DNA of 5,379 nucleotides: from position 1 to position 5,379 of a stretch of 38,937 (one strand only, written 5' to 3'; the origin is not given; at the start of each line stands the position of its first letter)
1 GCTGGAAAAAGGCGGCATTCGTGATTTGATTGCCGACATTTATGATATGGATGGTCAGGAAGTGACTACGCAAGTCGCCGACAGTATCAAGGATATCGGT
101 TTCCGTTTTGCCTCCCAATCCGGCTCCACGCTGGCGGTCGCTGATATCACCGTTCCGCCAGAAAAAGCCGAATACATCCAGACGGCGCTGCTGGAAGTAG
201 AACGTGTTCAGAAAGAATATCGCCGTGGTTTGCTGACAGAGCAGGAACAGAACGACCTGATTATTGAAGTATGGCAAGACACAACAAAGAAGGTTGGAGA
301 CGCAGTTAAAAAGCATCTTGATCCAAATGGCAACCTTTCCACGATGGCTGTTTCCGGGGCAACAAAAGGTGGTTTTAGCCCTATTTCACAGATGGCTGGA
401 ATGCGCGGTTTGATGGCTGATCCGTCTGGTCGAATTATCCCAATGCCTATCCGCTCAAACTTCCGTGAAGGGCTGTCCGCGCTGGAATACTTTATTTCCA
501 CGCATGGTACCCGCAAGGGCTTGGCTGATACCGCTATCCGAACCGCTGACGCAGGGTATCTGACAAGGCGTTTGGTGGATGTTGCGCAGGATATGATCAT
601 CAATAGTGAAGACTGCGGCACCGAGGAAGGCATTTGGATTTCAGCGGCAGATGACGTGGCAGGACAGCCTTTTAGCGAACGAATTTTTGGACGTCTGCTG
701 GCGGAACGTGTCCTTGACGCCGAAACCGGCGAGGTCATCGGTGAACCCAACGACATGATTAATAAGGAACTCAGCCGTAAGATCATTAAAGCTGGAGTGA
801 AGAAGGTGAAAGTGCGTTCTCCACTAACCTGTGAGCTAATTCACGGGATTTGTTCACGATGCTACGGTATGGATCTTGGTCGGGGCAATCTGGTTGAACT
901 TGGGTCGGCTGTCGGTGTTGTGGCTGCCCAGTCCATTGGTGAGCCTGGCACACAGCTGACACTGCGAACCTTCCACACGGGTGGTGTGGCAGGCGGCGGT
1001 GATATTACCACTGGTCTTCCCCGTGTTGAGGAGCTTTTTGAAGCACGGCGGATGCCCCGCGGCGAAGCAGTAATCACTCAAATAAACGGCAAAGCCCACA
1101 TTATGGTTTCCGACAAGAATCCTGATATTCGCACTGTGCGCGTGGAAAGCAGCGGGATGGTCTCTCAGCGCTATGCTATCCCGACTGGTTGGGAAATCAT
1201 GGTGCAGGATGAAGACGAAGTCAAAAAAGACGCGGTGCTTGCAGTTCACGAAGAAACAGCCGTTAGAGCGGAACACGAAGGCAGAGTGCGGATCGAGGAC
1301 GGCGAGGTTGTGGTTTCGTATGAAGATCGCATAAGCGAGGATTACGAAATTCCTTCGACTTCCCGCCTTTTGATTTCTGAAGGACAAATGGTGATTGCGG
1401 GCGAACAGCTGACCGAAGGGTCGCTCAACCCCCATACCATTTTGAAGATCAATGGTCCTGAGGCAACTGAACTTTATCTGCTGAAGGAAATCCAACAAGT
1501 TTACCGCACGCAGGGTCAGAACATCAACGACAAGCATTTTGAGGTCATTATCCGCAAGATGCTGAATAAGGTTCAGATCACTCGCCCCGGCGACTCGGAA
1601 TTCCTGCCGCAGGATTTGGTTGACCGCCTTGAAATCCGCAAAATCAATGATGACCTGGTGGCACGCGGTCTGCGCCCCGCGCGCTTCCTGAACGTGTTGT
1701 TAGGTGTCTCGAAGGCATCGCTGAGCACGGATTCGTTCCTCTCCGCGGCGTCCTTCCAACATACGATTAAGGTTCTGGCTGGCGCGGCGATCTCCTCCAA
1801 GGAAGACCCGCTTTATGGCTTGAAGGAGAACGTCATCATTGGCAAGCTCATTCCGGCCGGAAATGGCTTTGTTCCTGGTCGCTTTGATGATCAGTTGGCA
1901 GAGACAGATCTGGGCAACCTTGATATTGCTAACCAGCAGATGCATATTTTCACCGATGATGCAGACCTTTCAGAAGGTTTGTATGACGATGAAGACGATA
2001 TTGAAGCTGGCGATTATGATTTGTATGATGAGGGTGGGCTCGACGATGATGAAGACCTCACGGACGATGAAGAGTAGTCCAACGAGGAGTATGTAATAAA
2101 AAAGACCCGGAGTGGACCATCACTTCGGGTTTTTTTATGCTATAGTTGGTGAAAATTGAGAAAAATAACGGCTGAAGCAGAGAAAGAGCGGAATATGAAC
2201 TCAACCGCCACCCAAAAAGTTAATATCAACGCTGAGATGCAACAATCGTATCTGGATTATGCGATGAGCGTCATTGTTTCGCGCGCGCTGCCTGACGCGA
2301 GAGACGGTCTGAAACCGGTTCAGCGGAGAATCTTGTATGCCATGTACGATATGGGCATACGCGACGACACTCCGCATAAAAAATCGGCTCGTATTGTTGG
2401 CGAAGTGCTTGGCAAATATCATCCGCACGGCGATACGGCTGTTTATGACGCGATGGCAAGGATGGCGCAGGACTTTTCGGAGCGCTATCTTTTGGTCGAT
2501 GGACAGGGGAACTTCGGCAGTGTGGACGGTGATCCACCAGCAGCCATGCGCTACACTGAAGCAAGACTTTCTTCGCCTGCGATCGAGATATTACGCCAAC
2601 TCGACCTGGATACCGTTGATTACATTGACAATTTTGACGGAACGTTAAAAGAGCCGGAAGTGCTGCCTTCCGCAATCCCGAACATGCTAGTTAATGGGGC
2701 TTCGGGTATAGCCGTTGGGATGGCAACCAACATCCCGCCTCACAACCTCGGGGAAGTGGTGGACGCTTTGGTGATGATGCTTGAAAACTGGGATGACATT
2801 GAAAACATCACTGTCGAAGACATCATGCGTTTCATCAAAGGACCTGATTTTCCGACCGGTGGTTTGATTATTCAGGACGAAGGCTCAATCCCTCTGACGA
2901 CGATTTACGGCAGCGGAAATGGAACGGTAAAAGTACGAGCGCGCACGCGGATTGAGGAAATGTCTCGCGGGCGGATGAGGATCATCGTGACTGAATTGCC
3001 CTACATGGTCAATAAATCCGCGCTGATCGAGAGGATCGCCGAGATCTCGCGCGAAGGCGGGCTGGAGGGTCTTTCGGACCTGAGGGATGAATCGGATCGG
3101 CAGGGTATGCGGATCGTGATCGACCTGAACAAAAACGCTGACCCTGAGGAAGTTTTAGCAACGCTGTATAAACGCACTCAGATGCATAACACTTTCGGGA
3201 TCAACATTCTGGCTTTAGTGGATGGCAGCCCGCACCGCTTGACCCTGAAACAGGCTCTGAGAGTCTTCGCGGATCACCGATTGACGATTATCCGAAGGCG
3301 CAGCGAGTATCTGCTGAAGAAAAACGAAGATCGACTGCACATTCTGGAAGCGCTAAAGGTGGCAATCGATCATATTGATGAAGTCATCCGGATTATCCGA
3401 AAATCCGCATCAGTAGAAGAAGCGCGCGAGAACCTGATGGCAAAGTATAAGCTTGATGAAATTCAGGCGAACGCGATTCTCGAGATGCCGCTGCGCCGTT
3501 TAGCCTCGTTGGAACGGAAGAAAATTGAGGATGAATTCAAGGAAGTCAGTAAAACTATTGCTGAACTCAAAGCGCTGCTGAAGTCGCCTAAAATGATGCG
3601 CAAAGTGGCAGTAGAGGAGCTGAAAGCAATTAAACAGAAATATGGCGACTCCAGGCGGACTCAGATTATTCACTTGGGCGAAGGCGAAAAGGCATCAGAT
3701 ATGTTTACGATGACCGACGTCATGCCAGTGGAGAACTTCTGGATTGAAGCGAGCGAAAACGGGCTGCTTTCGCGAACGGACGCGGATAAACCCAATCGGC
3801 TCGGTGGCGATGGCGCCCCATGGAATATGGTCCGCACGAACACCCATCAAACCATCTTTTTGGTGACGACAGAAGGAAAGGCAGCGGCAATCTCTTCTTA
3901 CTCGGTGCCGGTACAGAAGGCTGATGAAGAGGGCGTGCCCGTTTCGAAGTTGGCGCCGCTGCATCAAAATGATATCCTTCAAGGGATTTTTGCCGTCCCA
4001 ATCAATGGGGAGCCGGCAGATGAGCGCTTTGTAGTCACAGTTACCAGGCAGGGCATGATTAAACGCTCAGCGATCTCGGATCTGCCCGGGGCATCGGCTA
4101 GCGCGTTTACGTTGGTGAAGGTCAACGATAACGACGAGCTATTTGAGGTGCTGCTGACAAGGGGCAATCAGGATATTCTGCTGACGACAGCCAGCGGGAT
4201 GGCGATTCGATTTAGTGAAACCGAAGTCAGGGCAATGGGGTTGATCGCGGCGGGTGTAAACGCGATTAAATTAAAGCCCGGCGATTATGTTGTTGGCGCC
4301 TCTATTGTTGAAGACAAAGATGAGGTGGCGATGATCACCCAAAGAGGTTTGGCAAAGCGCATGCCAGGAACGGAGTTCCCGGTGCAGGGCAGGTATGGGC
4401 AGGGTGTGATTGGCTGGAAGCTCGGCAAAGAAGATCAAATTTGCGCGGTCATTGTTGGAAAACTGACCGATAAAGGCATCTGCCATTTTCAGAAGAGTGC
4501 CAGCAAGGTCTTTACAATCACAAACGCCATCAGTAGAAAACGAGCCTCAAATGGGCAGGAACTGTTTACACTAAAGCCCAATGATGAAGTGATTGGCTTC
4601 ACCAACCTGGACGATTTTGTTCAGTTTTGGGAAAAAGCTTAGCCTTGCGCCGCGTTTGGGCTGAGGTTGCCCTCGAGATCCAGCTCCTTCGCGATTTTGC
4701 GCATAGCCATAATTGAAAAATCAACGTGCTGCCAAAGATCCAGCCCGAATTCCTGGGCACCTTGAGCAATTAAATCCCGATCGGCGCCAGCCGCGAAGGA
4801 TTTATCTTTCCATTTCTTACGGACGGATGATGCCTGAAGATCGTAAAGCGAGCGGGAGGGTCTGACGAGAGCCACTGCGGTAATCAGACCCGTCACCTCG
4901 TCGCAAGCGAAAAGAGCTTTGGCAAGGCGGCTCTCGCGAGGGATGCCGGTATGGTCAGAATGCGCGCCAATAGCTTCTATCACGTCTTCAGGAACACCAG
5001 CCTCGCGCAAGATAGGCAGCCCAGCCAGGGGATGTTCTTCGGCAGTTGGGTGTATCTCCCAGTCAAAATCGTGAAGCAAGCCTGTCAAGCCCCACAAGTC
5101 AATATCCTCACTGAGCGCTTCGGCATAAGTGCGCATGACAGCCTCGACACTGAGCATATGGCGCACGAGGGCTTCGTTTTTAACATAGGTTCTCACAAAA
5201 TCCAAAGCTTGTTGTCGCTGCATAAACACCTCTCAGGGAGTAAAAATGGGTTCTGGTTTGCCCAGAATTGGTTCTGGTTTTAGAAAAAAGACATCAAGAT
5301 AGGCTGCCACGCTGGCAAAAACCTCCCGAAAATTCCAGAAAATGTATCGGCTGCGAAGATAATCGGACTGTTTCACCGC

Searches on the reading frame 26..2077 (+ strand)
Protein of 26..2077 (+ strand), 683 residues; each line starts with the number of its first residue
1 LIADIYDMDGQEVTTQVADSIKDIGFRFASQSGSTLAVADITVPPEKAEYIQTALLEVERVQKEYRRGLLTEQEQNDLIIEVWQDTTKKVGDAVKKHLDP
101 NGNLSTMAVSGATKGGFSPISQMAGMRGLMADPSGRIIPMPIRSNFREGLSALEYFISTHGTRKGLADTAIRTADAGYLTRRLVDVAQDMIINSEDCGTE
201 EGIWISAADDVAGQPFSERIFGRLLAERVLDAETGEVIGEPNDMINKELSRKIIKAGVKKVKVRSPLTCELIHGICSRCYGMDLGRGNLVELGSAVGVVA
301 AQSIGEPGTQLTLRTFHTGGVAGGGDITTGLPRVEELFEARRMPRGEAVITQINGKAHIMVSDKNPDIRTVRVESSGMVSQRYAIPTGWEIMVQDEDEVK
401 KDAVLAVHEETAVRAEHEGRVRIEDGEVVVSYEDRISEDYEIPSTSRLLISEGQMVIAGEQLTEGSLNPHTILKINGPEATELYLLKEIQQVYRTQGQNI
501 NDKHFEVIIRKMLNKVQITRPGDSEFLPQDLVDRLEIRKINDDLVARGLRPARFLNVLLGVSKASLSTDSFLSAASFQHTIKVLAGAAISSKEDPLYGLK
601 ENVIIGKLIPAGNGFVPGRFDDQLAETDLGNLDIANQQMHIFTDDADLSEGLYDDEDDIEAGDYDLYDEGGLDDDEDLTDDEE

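Call 34: search_protein_families(library=pfam, proteins=[window:26-2077:+], max_evalue=0.001)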
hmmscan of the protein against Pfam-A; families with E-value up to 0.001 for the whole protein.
window:26-2077:+ (683 aa): 3 families
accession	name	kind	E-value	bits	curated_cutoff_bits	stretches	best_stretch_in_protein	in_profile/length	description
PF04998.22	RNA_pol_Rpb1_5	-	1.8e-63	214.9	28.5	1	149-561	1-259/267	RNA polymerase Rpb1, domain 5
PF05000.22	RNA_pol_Rpb1_4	-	3.9e-09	36.8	24.8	1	72-140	19-85/107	RNA polymerase Rpb1, domain 4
PF21668.3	RPOC_hybrid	-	0.00041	20.6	27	0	368-421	29-83/102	DNA-directed RNA polymerase subunit beta', hybrid domain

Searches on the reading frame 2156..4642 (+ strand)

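Call 34: search_protein_families(library=pfam, proteins=[window:2156-4642:+], max_evalue=0.001)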
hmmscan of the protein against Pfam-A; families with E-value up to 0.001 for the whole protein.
window:2156-4642:+ (828 aa): 2 families
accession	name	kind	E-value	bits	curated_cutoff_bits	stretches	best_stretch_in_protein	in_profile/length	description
PF00521.26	DNA_topoisoIV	-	1.1e-159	532.3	31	1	43-490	1-432/432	DNA gyrase/topoisomerase IV, subunit A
PF03989.18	DNA_gyraseA_C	-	8.3e-33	112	27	2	672-718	1-47/48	DNA gyrase C-terminal domain, beta-propeller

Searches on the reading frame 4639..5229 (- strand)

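Call 34: search_protein_families(library=pfam, proteins=[window:4639-5229:-], max_evalue=0.001)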
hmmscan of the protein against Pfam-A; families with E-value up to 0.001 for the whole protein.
window:4639-5229:- (196 aa): 1 family
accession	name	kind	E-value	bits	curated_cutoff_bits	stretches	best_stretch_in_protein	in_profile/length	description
PF01966.28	HD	-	5.1e-09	36.9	22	1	23-111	3-112/116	HD domain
